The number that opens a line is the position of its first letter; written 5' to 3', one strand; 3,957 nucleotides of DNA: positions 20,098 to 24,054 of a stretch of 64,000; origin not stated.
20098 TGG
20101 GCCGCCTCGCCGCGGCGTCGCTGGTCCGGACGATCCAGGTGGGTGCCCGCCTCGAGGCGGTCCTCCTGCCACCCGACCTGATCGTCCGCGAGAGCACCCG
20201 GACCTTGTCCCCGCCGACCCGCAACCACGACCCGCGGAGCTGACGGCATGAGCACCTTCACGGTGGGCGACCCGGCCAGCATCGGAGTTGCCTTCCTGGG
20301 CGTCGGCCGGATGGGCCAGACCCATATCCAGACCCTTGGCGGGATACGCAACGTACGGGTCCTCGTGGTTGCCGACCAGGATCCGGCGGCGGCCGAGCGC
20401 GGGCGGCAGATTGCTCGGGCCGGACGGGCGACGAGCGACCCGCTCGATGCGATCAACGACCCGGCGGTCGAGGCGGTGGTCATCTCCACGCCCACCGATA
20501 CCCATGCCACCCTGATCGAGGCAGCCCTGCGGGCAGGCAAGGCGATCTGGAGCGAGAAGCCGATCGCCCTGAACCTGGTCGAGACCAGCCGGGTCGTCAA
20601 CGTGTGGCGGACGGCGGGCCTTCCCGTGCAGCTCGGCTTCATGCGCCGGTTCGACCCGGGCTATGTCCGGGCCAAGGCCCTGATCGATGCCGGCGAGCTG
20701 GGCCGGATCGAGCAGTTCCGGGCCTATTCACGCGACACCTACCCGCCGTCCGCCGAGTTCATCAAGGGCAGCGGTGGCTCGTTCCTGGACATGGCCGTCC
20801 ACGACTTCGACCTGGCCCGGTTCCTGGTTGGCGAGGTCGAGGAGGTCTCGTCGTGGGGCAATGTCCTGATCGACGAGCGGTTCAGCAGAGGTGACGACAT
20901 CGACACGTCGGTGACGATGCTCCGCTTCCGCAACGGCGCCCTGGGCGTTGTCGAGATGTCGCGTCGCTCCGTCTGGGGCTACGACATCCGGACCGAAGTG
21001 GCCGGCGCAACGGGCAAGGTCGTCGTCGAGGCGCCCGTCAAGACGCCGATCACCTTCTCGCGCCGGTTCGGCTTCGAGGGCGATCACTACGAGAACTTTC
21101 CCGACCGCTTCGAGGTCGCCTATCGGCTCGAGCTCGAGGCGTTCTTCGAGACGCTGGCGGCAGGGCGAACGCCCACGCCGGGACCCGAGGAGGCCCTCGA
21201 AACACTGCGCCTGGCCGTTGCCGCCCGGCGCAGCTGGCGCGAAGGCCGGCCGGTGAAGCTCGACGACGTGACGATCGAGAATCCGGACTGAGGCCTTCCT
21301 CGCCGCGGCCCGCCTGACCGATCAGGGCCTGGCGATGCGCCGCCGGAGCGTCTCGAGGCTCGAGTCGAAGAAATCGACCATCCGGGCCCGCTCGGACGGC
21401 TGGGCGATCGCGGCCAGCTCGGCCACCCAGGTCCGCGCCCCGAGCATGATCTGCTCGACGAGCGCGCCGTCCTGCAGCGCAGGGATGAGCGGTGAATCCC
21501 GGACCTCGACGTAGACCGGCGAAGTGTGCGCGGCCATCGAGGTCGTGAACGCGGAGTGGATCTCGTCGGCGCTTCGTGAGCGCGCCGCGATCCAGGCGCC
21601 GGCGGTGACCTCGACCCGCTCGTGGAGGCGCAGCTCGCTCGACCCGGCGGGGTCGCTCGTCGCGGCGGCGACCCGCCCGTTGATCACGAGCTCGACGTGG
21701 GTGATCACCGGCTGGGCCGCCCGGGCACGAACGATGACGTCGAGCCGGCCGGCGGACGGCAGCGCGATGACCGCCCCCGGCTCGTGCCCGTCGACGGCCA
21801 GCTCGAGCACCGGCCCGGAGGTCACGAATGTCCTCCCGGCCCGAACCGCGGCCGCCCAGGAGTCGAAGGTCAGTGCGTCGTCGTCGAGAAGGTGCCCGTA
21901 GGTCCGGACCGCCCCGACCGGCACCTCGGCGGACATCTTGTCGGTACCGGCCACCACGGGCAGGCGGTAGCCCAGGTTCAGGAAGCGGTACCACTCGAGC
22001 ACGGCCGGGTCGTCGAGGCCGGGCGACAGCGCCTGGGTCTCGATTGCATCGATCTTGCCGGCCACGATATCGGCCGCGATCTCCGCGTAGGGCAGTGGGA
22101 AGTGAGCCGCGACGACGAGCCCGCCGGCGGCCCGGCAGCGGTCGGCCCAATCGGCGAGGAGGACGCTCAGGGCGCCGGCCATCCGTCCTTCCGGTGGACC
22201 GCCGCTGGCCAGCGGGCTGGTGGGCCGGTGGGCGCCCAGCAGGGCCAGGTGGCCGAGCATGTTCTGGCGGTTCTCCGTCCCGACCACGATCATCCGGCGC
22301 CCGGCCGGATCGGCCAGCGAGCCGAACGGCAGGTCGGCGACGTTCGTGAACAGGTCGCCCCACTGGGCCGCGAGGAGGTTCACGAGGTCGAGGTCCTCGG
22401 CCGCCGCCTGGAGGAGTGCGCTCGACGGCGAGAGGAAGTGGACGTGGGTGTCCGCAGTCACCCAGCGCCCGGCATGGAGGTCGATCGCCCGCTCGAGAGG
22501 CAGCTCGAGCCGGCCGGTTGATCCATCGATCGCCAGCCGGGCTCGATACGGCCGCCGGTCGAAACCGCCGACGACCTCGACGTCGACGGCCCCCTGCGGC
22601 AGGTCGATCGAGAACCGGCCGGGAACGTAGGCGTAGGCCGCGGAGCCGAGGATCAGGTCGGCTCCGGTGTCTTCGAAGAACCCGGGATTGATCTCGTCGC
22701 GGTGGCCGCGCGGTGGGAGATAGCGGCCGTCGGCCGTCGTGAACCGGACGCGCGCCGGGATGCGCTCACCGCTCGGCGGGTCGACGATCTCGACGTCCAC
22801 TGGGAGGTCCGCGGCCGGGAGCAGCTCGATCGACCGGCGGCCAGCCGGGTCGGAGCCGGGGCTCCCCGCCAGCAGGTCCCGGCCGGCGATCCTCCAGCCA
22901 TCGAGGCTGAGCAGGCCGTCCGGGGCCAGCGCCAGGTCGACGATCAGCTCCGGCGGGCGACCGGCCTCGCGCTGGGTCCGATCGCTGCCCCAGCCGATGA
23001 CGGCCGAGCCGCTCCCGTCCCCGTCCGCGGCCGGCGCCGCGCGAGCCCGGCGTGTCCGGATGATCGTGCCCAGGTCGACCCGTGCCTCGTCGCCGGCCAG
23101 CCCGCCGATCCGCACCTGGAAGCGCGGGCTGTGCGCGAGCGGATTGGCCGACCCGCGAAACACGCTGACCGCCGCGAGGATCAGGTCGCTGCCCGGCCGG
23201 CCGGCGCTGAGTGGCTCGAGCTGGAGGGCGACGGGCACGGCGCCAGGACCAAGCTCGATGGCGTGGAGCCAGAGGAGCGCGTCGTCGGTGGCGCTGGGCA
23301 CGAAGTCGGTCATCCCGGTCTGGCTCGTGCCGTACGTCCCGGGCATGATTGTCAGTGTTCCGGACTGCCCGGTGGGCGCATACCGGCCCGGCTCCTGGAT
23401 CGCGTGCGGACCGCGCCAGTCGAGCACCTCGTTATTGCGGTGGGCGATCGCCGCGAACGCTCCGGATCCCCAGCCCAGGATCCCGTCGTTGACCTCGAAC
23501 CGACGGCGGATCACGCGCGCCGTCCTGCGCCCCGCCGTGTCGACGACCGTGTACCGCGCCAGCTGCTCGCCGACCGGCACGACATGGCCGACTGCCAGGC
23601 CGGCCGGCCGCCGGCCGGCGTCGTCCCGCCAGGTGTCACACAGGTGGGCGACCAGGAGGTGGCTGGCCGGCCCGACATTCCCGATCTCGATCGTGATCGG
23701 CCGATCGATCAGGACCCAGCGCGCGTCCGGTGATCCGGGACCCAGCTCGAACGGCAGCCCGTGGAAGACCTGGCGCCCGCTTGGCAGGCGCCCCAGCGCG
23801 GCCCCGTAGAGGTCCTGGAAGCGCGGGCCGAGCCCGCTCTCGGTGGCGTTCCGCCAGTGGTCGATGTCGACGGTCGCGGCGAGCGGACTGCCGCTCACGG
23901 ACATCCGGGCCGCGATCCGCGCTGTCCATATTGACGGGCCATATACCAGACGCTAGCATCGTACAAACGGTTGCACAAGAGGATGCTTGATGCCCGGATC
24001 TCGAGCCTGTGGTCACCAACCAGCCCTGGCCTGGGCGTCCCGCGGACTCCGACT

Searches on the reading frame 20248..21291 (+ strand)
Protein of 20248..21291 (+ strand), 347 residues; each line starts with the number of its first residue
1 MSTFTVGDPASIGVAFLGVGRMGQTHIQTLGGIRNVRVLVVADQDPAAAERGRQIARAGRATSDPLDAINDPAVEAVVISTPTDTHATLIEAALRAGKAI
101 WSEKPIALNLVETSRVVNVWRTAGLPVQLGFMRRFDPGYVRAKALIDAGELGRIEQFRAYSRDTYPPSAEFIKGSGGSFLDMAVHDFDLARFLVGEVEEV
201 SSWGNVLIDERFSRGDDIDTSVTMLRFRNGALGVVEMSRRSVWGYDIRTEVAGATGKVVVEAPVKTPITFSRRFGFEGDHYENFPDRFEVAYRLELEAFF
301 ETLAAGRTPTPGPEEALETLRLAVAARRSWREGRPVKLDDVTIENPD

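Call 13: search_protein_families(library=ncbifam, proteins=[window:20248-21291:+], max_evalue=0.00001)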
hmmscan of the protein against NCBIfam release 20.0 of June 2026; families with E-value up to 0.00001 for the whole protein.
window:20248-21291:+ (347 aa): 9 families
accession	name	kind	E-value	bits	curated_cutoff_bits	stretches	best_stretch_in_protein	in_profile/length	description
TIGR04380.1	myo_inos_iolG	equivalog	1.6e-100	336.2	355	1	12-337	2-330/330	inositol 2-dehydrogenase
NF052479.1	LevoglcsnDh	equivalog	7.8e-29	100.5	650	1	39-216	39-224/386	levoglucosan dehydrogenase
NF040723.1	UDP-GlcNAcDh_Arch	equivalog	5.1e-28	98.5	450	1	14-329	3-300/302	UDP-N-acetylglucosamine 3-dehydrogenase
NF052679.1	InsChiInosDhIolG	equivalog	7.3e-28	97.6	540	1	12-309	3-297/343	bifunctional inositol 2-dehydrogenase/D-chiro-inositol 1-dehydrogenase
NF007574.0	PRK10206.1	equivalog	2.5e-17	63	352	1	60-201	52-194/345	oxidoreductase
NF008607.0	PRK11579.1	subfamily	7.7e-17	61.3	330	1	13-196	6-191/346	oxidoreductase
NF058563.1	BT_2159_fam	equivalog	1.4e-15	57.2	650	1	12-195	1-184/350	disaccharide 3-dehydrogenase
NF041392.1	XylDh_Gfo6_Halo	equivalog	1.4e-14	53.6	350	1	63-337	72-349/350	D-xylose 1-dehydrogenase Gfo6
NF058561.1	BT_2158_fam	equivalog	1.6e-08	33.6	750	1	13-161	37-184/487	glycoside 3-dehydrogenase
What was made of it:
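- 19146..21291 (+): LacI-family regulator (19146-20243) and iolG-like inositol 2-dehydrogenase (20248-21291). TIGR04380 at 336 bits, cutoff 355 (call 13).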

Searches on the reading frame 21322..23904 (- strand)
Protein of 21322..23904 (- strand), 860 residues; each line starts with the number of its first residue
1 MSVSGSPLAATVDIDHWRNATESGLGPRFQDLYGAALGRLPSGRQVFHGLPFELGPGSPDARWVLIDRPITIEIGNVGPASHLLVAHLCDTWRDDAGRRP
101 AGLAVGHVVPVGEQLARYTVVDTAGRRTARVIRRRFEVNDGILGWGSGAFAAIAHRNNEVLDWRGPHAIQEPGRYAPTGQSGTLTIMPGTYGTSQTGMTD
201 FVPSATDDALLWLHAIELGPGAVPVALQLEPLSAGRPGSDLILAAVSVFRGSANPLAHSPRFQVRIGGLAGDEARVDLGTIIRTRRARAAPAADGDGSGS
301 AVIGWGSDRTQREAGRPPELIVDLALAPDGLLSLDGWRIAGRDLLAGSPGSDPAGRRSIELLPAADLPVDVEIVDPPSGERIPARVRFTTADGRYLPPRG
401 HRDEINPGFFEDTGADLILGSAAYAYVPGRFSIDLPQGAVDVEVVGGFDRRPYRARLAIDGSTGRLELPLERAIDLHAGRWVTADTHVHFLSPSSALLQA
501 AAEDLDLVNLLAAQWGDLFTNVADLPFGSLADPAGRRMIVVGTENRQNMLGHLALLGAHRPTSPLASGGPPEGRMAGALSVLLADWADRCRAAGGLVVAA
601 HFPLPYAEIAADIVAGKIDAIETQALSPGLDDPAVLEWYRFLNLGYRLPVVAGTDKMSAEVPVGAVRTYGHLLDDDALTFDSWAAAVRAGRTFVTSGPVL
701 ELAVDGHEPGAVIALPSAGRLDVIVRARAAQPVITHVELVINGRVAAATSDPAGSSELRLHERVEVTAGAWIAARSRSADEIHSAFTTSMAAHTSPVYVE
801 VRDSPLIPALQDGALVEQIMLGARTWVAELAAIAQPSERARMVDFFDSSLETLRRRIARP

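Call 77: search_protein_families(library=ncbifam, proteins=[window:21322-23904:-], max_evalue=0.001)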
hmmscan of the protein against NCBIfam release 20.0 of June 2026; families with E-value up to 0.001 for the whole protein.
window:21322-23904:- (860 aa): 1 family
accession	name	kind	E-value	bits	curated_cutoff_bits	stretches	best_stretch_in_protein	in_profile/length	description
NF038032.1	CehA_McbA_metalo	domain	1.4e-41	143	80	1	480-800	1-315/315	CehA/McbA family metallohydrolase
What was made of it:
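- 21322..23904 (-): 860-aa paralogue ('BIG860'), 56% identical over the full length. NF038032 at 143 bits (call 77).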
